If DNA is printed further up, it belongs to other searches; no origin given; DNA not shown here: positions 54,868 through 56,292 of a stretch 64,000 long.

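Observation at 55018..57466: Translationally coupled PaaK-like adenylating enzyme and HemN-like radical SAM gene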

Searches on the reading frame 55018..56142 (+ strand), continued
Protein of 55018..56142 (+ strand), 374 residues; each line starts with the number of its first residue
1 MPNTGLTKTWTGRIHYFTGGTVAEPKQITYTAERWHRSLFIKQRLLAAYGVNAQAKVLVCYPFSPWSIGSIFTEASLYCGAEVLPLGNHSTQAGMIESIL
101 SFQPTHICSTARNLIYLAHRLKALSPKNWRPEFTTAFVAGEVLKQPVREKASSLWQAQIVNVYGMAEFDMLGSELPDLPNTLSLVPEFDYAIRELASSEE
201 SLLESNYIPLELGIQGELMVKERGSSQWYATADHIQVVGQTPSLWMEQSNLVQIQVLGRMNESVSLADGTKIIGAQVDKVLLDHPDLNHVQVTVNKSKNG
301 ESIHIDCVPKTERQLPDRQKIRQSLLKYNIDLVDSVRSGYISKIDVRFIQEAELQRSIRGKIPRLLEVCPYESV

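Call 73: search_solved_structures(query=A1, max_evalue=0.001, show_alignments=2)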
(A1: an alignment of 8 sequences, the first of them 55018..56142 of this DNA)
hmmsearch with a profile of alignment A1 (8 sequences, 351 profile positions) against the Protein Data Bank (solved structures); distinct sequences matched with E-value up to 0.001: 18.
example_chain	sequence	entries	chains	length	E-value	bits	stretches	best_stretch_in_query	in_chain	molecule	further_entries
9s3l_A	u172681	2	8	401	4.9e-14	55.4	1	38-296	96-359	Phenylacetate-CoA ligase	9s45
2y27_A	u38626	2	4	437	1.7e-13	53.6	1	10-311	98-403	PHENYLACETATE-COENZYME A LIGASE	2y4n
4r1l_A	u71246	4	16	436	2.9e-12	49.5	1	12-314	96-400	Phenylacetate-coenzyme A ligase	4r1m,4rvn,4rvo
2y4o_A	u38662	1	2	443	4.2e-10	42.4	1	10-302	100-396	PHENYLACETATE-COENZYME A LIGASE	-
6wuq_A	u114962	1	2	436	4.4e-07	32.5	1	11-289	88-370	AjiA1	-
7a9i_A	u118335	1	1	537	5.1e-07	32.3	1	8-307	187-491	Cfl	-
7a9j_A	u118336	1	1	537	8.1e-07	31.6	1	8-308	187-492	Cfl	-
1t5d_X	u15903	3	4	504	1.3e-06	30.9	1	87-292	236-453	4-chlorobenzoyl CoA ligase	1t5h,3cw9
3cw8_X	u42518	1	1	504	1.5e-06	30.7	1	87-292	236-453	4-chlorobenzoyl CoA ligase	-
3dlp_X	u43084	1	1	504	7.2e-06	28.5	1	87-292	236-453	4-Chlorobenzoate CoA Ligase/Synthetase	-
6siw_A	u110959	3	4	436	1.1e-05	27.9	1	11-203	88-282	PaaK-like ligase (AMP-dependent synthetase and ligase) | AMP-dependent synthetase and ligase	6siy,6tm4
6siw_B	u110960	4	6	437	1.1e-05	27.9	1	11-203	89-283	PaaK-like ligase (AMP-dependent synthetase and ligase) | AMP-dependent synthetase and ligase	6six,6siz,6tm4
2qvz_X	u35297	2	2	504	1.5e-05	27.5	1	87-292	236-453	4-Chlorobenzoate CoA Ligase/Synthetase | 4-Chlorobenzoate CoA Ligase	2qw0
2qvx_X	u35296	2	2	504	5.5e-05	25.6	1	87-292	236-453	4-Chlorobenzoate CoA Ligase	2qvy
9bhy_A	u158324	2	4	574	0.00018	23.9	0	9-159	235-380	2,3-dihydroxybenzoate-AMP ligase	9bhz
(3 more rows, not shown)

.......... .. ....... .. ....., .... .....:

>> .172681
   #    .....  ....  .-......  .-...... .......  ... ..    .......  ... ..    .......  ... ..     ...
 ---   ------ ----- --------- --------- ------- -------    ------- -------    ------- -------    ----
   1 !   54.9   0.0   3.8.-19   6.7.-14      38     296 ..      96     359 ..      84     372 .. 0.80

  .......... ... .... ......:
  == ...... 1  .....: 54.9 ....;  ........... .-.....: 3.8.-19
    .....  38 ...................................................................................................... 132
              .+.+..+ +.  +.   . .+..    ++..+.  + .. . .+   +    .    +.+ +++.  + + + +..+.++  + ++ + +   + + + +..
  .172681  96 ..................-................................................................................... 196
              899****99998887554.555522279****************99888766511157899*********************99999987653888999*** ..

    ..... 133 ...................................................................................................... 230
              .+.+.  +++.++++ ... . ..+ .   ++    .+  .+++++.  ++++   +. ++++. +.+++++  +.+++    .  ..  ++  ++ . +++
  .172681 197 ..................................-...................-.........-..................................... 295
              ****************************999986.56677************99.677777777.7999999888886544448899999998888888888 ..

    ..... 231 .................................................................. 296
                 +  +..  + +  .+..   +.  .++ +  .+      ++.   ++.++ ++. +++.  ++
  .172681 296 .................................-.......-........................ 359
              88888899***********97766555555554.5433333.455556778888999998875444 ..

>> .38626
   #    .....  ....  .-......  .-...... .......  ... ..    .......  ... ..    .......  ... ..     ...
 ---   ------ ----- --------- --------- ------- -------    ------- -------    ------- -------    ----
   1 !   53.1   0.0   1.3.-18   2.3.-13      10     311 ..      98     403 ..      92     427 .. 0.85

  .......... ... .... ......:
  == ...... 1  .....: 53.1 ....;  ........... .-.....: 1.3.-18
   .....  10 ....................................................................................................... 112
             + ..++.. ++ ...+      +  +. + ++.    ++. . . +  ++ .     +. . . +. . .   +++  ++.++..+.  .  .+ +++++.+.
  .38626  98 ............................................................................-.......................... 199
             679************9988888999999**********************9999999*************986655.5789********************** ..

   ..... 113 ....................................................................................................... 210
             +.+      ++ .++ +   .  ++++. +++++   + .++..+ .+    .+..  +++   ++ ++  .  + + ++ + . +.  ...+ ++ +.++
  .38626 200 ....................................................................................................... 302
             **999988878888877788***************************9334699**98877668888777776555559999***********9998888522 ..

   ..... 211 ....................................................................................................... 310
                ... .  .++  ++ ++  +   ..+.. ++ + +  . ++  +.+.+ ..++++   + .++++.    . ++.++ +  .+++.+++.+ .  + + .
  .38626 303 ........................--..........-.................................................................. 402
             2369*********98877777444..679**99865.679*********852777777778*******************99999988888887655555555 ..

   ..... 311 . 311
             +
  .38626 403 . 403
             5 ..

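Call 74: predict_structure(alignment_id=A6)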
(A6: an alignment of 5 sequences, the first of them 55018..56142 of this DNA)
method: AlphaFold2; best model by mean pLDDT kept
length: 374 residues; sequences in the alignment: 5
mean_pLDDT: 81.9   pTM: 0.80
mean pLDDT of the five models: 81.9, 80.7, 78.6, 77.7, 68.1
residues with pLDDT >= 90: 117; 70-90: 198; 50-70: 47; < 50: 12
segments of 3 or more residues with pLDDT < 50: 1-5, 372-374
pLDDT, mean of each block of 10 residues (from residue 1): 48 69 69 86 91 93 61 91 86 84 89 84 73 79 82 88 84 83 91 68 70 91 87 89 66 87 81 88 92 85 94 85 89 83 93 85 83 40
secondary structure, 60 per line:
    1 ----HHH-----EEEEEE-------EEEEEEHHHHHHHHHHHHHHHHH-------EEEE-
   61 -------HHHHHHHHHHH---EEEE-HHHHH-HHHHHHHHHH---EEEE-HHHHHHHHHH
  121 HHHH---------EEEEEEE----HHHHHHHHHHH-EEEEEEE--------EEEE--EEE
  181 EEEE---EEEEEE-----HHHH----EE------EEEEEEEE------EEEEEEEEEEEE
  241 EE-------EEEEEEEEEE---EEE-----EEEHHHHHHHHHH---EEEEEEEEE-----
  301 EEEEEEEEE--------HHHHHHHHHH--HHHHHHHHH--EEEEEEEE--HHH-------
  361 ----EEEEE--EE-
elements in order: E13-18 E26-31 H32-48 E56-59 H68-78 E82-85 H87-91 H93-102 E106-109 H111-124 E134-140 H145-155 E157-163 E172-175 E178-184 E188-193 H199-202 E215-222 E229-242 E250-259 E263-265 E271-273 H274-283 E287-295 E301-309 H318-327 H330-338 E341-348 E365-369

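Call 77: fold_search(model_id=the predicted structure, library=pdb)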
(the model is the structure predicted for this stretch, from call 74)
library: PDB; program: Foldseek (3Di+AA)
matches with E <= 10: 1686; with E <= 0.001: 607
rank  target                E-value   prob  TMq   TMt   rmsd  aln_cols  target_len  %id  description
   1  4r1l_C                2.3e-21  1.00  0.69  0.61   4.6       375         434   15  Crystal structure of a Putative Acyl-CoA ligase (BT_0428) from Bacteroides thetaiotaomicron VPI-5482 at 2.42 A resolut (released 2014-08-27)
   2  2y27_A                2.4e-21  1.00  0.56  0.50  13.3       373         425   17  crystal structure of PaaK1 in complex with ATP from Burkholderia cenocepacia (released 2011-05-04)
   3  4rvn_D                4.6e-21  1.00  0.55  0.49  13.4       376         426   15  Crystal structure of a Putative Acyl-CoA ligase (BT_0428) from Bacteroides thetaiotaomicron VPI-5482 at 2.20 A resolut (released 2015-01-21)
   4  4r1l_A                1.0e-20  1.00  0.69  0.60   4.6       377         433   14  Crystal structure of a Putative Acyl-CoA ligase (BT_0428) from Bacteroides thetaiotaomicron VPI-5482 at 2.42 A resolut (released 2014-08-27)
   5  2y27_B                1.5e-20  1.00  0.56  0.49  13.3       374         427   18  crystal structure of PaaK1 in complex with ATP from Burkholderia cenocepacia (released 2011-05-04)
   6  2y4o_A                2.3e-20  1.00  0.64  0.57   5.7       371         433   14  Crystal Structure of PaaK2 in complex with phenylacetyl adenylate (released 2011-03-09)
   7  2y4n_A                2.3e-20  1.00  0.54  0.48  13.6       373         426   18  PaaK1 in complex with phenylacetyl adenylate (released 2011-03-01)
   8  4rvo_B                2.7e-20  1.00  0.57  0.50  13.1       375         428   16  Crystal structure of a Putative Acyl-CoA ligase (BT_0428) from Bacteroides thetaiotaomicron VPI-5482 at 2.41 A resolut (released 2014-12-31)
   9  4r1m_D                2.7e-20  1.00  0.55  0.49  13.6       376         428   15  Crystal structure of a Putative Acyl-CoA ligase (BT_0428) from Bacteroides thetaiotaomicron VPI-5482 at 2.48 A resolut (released 2014-08-27)
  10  4r1m_A                2.9e-20  1.00  0.69  0.61   4.6       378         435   15  Crystal structure of a Putative Acyl-CoA ligase (BT_0428) from Bacteroides thetaiotaomicron VPI-5482 at 2.48 A resolut (released 2014-08-27)
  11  4r1m_B                3.9e-20  1.00  0.56  0.50  13.2       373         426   16  Crystal structure of a Putative Acyl-CoA ligase (BT_0428) from Bacteroides thetaiotaomicron VPI-5482 at 2.48 A resolut (released 2014-08-27)
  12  4rvo_D                3.9e-20  1.00  0.54  0.48  13.3       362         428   16  Crystal structure of a Putative Acyl-CoA ligase (BT_0428) from Bacteroides thetaiotaomicron VPI-5482 at 2.41 A resolut (released 2014-12-31)
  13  4r1l_D                7.4e-20  1.00  0.56  0.50  13.2       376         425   15  Crystal structure of a Putative Acyl-CoA ligase (BT_0428) from Bacteroides thetaiotaomicron VPI-5482 at 2.42 A resolut (released 2014-08-27)
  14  4rvn_B                7.9e-20  1.00  0.56  0.50  12.9       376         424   16  Crystal structure of a Putative Acyl-CoA ligase (BT_0428) from Bacteroides thetaiotaomicron VPI-5482 at 2.20 A resolut (released 2015-01-21)
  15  2y4o_B                8.9e-20  1.00  0.67  0.59   5.2       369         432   15  Crystal Structure of PaaK2 in complex with phenylacetyl adenylate (released 2011-03-09)
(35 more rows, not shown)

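Call 85: search_protein_families(library=padloc, proteins=[window:55018-56142:+], max_evalue=0.001)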
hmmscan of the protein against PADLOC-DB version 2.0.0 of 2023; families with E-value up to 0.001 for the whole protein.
window:55018-56142:+ (374 aa): 0 families

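Call 90: search_protein_representatives(alignment_id=A6)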
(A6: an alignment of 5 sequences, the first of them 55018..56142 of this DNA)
Query: 5 sequences, 362 profile positions. Proteins with E-value up to 0.001 (for the whole library): 934; up to 1e-10: 204; up to 1e-30: 69. The best 150 are listed.
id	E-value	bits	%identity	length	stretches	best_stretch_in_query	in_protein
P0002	1.5e-183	626.2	-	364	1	1-362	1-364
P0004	3.1e-168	575.8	-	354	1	7-357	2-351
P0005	6.2e-158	541.9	-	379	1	8-359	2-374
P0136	3.4e-123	427.6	-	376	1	7-360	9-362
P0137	6.9e-111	387.1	-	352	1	8-355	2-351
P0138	8.8e-111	386.8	-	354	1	8-354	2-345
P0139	1.5e-109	382.7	-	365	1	7-359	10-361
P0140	1.1e-99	350.2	-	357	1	9-353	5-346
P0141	1.3e-99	350.1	-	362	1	12-356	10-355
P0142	4.7e-99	348.2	-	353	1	6-355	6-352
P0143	7.1e-97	341.0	-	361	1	8-353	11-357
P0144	2.2e-94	332.8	-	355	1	10-354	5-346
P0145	2.6e-92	326.0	-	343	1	9-356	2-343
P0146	9.8e-92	324.1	-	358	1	3-356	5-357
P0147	1.4e-91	323.6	-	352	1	1-355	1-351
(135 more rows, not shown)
